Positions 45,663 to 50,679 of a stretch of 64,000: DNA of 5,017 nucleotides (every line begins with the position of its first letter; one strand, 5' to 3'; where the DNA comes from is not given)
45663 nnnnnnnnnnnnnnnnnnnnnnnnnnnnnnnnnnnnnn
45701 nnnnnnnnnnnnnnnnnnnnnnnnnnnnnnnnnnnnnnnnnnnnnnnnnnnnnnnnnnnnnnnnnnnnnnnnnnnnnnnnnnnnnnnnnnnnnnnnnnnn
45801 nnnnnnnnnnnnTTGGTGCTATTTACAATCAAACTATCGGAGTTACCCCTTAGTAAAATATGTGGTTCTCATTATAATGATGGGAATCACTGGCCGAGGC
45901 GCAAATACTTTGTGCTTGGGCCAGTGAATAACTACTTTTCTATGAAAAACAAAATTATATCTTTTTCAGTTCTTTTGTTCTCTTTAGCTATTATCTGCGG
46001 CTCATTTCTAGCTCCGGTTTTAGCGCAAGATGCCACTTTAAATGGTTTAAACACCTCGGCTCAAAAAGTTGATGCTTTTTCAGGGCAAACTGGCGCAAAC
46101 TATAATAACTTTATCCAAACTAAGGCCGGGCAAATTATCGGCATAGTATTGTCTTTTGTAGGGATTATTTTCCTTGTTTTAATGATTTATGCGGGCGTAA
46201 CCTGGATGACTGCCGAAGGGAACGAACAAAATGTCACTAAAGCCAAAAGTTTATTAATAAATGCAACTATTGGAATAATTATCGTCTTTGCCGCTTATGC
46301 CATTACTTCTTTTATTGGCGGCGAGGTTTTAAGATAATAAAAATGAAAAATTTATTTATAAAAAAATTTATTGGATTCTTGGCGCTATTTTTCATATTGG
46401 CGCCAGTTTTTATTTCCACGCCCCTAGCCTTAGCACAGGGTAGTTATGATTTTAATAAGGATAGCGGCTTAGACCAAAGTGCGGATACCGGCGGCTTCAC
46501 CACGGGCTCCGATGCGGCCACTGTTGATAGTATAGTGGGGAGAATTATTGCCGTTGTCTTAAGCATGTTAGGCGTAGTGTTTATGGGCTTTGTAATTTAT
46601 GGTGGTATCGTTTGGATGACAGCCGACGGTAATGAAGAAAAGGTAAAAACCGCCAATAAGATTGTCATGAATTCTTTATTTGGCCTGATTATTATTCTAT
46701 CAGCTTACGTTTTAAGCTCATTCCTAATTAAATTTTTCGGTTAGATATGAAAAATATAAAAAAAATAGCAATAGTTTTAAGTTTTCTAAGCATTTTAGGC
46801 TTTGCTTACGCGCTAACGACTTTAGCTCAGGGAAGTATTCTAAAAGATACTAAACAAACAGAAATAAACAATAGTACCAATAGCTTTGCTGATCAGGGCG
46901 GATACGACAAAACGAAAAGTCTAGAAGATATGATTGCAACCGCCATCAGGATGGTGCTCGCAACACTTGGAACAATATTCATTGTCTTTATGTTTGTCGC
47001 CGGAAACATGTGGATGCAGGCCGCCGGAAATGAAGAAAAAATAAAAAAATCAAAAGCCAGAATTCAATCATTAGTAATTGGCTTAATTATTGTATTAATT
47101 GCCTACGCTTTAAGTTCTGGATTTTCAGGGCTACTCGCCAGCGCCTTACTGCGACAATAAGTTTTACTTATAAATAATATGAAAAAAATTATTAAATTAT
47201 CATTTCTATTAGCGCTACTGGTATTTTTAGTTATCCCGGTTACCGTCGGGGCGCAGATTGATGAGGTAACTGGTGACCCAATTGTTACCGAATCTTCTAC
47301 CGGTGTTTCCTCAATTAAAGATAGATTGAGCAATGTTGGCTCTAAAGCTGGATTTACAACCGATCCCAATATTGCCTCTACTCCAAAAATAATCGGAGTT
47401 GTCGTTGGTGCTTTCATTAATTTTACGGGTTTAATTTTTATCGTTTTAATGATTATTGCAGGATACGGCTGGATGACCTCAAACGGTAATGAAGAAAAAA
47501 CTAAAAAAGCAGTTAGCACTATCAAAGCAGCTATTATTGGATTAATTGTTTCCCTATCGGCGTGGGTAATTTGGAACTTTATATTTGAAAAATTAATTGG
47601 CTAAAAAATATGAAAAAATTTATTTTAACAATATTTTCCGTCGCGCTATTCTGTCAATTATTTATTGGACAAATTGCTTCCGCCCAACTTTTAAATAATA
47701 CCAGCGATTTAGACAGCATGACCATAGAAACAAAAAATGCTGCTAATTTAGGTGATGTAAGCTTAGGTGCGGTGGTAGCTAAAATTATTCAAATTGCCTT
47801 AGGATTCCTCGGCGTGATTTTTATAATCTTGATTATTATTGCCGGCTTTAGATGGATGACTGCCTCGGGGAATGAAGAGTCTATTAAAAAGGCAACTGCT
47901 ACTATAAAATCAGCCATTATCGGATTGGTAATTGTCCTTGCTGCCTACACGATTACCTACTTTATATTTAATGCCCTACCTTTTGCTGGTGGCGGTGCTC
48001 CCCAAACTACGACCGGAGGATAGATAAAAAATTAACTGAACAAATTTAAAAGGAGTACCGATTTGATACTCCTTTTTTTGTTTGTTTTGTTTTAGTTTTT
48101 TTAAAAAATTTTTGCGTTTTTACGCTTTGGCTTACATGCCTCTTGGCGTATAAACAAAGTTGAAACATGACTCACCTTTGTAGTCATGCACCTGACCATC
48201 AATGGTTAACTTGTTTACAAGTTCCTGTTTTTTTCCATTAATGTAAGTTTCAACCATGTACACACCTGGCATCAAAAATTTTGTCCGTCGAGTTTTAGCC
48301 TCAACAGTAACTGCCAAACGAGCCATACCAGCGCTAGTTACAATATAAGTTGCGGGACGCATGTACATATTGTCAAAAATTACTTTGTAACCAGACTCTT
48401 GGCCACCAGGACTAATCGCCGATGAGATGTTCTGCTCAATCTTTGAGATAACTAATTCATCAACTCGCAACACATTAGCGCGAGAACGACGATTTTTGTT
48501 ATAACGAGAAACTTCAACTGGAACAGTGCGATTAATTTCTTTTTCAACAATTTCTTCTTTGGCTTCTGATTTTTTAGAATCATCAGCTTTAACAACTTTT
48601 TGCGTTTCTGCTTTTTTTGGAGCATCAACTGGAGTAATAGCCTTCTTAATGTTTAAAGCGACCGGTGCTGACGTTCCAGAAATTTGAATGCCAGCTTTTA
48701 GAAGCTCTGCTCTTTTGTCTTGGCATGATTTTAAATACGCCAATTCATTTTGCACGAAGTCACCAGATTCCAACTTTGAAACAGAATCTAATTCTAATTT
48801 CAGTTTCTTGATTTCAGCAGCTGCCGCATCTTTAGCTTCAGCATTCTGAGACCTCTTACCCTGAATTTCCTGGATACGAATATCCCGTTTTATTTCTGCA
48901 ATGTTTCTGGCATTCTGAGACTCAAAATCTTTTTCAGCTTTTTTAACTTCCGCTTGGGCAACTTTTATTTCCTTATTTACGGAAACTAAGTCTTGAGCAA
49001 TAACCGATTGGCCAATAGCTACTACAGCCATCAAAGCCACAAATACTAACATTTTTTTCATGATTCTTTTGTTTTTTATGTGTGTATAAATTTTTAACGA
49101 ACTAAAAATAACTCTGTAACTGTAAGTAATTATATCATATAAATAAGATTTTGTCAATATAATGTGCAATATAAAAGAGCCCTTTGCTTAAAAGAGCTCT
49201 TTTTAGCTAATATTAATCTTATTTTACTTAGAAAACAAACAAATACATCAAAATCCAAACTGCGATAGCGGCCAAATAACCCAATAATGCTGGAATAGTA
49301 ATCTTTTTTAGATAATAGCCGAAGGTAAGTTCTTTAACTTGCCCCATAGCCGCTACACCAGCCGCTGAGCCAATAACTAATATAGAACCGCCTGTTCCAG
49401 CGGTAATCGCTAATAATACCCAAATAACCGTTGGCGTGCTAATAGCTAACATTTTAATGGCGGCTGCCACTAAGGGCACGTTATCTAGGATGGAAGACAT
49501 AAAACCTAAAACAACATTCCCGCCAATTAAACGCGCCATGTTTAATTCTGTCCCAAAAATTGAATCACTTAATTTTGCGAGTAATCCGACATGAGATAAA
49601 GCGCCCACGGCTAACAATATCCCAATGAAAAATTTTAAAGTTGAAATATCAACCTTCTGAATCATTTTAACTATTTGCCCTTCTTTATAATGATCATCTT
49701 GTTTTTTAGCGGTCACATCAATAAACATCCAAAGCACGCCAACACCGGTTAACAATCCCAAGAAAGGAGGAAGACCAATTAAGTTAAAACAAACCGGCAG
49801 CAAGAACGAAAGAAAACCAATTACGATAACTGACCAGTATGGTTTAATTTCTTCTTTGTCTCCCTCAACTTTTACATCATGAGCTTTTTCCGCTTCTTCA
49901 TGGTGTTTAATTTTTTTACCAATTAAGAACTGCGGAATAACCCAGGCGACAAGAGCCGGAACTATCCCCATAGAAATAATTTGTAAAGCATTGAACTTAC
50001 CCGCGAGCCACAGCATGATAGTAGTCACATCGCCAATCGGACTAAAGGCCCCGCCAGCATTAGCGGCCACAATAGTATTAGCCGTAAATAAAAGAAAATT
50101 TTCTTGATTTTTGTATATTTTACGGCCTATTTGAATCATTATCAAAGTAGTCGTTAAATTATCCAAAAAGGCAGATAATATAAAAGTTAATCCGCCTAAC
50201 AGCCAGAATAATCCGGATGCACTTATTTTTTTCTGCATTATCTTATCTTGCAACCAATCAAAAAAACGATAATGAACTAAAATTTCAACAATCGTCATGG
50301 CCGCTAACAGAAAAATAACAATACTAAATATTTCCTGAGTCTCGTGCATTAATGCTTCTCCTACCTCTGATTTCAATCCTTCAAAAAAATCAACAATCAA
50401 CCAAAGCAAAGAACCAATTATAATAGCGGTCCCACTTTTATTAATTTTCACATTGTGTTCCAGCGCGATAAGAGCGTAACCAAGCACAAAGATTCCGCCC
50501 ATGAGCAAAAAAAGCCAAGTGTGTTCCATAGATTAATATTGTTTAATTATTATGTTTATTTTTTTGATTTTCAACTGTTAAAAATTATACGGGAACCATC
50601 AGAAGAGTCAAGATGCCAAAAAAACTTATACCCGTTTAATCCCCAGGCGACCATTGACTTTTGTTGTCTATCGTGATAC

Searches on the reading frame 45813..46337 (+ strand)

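Call 38: search_protein_families(library=pfam, proteins=[window:45813-46337:+], max_evalue=0.00001)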
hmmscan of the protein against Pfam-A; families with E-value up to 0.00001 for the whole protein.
window:45813-46337:+ (174 aa): 1 family
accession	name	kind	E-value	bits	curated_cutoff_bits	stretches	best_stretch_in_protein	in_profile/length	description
PF18895.5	T4SS_pilin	-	1.1e-07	32.2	26.6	1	105-168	12-71/71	Type IV secretion system pilin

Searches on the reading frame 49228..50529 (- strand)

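Call 38: search_protein_families(library=pfam, proteins=[window:49228-50529:-], max_evalue=0.00001)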
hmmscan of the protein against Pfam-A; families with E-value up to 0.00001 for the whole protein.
window:49228-50529:- (433 aa): 1 family
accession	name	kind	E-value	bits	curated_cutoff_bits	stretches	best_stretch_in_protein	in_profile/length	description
PF03600.22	CitMHS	-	1.6e-35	123.2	31.9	1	18-377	1-335/336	Citrate transporter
